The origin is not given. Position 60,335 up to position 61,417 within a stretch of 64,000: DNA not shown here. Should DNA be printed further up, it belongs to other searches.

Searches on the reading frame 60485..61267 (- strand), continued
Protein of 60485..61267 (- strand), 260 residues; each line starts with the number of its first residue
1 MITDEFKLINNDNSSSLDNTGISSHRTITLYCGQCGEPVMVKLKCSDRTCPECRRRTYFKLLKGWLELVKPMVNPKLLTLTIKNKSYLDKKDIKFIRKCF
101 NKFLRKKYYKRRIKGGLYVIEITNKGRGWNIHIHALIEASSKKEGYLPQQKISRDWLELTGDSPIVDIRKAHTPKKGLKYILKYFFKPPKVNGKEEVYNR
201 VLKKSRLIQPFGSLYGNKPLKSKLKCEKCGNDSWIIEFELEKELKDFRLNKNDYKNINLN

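Call 93: search_dna_similar(query=window:60485-61267:-, collection=plasmids, mode=protein, max_evalue=0.001, max_rows=12)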
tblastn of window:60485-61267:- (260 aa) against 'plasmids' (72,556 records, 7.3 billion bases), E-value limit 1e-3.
Records with a match: 40; places in all: 45; records where one place covers at least 80% of the query: 1.
Best place of each record, by identity: <60% 40.
By first word of the organism name: Acinetobacter 17; Pseudomonas 8; Streptococcus 3; uncultured 2; Phaeobacter 2; Serratia 1; Stutzerimonas 1; Shewanella 1; Nitrosomonas 1; Aliivibrio 1; and 3 more.
By predicted mobility (MOB-suite, as given by PLSDB): non-mobilizable 39; mobilizable 1.
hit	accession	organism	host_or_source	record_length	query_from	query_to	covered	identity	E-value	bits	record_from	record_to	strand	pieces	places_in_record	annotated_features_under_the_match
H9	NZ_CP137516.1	Pseudomonas aeruginosa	Homo sapiens,Bacterial culture sample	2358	49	224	68%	33.3%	7e-15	81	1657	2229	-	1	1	none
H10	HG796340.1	uncultured bacterium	-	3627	45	236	74%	30.5%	2e-4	50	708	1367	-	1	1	CDS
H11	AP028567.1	Serratia marcescens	Homo sapiens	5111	24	248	87%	25.8%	7e-4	48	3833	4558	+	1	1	hypothetical protein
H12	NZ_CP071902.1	Stutzerimonas frequens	soil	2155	49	216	65%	32.1%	4e-14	79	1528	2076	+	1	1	none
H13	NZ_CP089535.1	Pseudomonas veronii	single cell,former landfill site for ...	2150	50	216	64%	32.3%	3e-14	79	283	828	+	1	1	protein rep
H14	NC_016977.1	Acinetobacter baumannii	-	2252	36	218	70%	29.2%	7e-8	60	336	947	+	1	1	protein rep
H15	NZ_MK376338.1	Pseudomonas sp.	-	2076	50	216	64%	31.7%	2e-14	80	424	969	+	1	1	protein rep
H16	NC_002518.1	Pseudomonas putida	-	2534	50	216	64%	31.2%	5e-14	78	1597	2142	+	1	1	protein rep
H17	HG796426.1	uncultured bacterium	-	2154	50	216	64%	31.0%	6e-5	51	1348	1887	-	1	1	none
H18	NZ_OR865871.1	Shewanella sp.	-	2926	50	216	64%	31.0%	2e-11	71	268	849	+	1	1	none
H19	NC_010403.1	Acinetobacter baumannii AYE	-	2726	45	218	67%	29.5%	1e-6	56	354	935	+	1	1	protein rep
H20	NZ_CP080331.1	Pseudomonas sp. ArH3a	Soil from the surroundings of the ...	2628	50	216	64%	30.6%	1e-13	77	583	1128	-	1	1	protein rep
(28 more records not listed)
